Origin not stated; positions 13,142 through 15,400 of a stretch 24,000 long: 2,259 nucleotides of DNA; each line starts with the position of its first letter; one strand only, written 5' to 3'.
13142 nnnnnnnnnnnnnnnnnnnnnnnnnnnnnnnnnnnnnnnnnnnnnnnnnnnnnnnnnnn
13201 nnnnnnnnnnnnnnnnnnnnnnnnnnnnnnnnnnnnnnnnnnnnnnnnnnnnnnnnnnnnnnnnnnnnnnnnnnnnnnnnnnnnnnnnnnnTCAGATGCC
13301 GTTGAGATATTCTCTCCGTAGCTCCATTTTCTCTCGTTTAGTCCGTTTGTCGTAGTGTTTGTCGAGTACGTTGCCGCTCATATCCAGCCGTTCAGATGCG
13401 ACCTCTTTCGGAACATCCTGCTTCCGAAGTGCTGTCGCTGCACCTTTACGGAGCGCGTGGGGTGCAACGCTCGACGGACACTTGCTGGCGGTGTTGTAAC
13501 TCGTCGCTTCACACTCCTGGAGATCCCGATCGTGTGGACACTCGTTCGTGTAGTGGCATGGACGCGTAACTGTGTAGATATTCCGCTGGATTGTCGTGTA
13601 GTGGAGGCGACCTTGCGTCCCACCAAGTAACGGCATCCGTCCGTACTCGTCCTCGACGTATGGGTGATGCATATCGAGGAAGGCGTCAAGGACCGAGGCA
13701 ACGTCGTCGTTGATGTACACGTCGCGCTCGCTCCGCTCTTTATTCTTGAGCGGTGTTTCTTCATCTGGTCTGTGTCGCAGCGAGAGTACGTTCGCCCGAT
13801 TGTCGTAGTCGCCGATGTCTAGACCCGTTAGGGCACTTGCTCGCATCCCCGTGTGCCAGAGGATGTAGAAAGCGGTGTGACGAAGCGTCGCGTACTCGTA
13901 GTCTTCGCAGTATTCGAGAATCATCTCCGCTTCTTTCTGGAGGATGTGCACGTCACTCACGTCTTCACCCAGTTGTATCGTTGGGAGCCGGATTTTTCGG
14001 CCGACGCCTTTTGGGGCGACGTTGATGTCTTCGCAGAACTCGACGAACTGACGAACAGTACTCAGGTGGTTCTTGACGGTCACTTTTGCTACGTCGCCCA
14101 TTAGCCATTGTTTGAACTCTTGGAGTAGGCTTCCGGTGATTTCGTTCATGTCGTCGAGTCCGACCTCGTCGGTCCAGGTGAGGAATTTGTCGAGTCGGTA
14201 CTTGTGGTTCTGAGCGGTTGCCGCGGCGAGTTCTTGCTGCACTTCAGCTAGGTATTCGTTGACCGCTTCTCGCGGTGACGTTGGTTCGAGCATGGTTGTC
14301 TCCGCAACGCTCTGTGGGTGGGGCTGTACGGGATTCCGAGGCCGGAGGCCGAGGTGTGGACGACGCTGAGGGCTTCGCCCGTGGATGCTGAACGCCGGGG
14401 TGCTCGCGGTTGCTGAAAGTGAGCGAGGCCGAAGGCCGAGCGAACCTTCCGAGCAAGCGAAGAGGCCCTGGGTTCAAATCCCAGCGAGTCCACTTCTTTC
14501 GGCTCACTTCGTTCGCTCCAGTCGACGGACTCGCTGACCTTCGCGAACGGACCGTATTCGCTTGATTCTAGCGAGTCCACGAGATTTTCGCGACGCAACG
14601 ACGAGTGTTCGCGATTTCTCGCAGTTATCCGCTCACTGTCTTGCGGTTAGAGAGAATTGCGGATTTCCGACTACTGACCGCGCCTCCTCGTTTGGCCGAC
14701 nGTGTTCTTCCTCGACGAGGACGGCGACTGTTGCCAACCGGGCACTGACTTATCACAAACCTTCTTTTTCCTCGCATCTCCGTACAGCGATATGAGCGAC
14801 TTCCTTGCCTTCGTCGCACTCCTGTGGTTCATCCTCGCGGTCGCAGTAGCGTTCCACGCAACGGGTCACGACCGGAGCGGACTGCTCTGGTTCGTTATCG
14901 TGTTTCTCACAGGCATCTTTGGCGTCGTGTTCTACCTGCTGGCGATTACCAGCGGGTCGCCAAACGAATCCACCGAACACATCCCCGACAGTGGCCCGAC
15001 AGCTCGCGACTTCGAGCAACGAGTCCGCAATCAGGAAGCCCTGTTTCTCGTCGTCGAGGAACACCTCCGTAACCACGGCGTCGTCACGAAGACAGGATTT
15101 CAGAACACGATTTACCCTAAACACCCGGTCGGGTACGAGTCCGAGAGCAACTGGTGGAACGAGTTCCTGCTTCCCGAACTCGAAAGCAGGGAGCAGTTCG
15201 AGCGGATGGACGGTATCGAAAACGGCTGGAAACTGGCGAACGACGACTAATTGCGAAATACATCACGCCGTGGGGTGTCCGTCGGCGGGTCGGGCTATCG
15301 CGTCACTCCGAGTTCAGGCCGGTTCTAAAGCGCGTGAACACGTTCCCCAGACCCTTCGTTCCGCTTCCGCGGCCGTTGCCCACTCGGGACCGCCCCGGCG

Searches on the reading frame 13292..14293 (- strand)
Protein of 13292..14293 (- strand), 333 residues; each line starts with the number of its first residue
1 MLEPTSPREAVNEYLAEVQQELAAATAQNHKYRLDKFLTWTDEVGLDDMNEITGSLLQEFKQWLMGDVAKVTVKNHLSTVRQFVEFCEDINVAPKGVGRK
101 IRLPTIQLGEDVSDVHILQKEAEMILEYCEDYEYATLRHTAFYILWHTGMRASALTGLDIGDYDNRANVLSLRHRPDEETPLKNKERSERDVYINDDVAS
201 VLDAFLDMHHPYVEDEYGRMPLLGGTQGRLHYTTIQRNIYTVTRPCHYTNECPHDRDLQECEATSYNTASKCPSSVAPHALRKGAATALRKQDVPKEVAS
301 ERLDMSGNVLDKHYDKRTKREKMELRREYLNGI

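Call 9: search_protein_families(library=pfam, proteins=[window:13292-14293:-], max_evalue=0.01)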
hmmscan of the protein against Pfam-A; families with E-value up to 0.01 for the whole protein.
window:13292-14293:- (333 aa): 5 families
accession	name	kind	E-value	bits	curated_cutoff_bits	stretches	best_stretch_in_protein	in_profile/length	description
PF00589.27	Phage_integrase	-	1.4e-09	38.4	27.1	1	118-304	4-155/172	Phage integrase family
PF02899.23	Phage_int_SAM_1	-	1.8e-08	35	22.3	1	13-86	3-78/83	Phage integrase, N-terminal SAM-like domain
PF13102.12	Phage_int_SAM_5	-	6e-05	23.8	22.3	1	11-84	6-79/98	Phage integrase SAM-like domain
PF18644.7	Phage_int_SAM_6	-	0.00095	19.6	27.5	0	34-89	75-130/132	Phage integrase SAM-like domain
PF13495.12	Phage_int_SAM_4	-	0.00096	19.9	27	0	20-85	12-76/85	Phage integrase, N-terminal SAM-like domain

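Call 71: search_protein_families(library=ncbifam, proteins=[window:13292-14293:-], max_evalue=0.05)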
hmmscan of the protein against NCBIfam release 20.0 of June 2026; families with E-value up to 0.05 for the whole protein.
window:13292-14293:- (333 aa): 5 families
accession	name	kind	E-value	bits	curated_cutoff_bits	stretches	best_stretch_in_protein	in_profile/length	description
TIGR02224.1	recomb_XerC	equivalog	1.5e-15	57.4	335.15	1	17-246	8-230/295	tyrosine recombinase XerC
TIGR02225.1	recomb_XerD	equivalog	8.5e-15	54.8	329.6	1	17-213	8-191/290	site-specific tyrosine recombinase XerD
NF001399.0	PRK00283.1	subfamily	8.9e-13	48.1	279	1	9-215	7-203/300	tyrosine recombinase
NF040815.2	recomb_XerA_Arch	equivalog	1.9e-11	44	220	1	20-295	10-232/263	site-specific tyrosine recombinase/integron integrase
NF002331.0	PRK01287.1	subfamily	1.5e-09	37.3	371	1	5-174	24-200/365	site-specific tyrosine recombinase XerC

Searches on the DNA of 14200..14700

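Call 107: search_rna_families(source=window, start=14200, end=14700, threshold=evalue, max_evalue=1, show_alignments=1)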
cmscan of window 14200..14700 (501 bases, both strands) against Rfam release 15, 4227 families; matches with E-value up to 1: 1.
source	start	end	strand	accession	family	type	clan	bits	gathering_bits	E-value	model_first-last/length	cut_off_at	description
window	14468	14533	+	RF04321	tmRNA_permuted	Gene;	-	15.3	47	0.54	36-93/213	no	permuted transfer-messenger RNA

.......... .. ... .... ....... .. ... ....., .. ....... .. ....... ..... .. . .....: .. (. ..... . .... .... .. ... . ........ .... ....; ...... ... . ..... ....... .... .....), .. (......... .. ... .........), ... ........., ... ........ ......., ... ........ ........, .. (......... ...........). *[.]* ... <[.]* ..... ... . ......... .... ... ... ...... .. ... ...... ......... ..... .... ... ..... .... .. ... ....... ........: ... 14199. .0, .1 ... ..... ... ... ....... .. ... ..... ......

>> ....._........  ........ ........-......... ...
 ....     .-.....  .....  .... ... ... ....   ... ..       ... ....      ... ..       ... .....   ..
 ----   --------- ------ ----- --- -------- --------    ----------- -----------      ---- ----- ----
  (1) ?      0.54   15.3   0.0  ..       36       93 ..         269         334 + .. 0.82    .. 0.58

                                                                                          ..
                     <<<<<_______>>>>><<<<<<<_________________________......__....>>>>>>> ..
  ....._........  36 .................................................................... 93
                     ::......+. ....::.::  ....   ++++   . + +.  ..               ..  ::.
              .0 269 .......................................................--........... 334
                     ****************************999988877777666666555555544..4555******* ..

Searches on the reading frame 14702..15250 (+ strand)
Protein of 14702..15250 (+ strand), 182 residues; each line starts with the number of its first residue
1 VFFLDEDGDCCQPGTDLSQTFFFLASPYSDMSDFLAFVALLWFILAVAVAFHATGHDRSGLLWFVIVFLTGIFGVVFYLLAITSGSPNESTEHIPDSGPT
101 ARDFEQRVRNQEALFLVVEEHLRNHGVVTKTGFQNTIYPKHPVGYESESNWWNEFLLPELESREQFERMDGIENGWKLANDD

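Call 69: search_protein_families(library=pfam, proteins=[window:14702-15250:+], max_evalue=0.05)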
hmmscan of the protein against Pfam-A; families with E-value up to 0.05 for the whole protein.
window:14702-15250:+ (182 aa): 1 family
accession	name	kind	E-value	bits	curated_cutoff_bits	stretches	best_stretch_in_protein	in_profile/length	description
PF13396.11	PLDc_N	-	0.011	16.1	23.3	1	41-80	2-39/42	Phospholipase_D-nuclease N-terminal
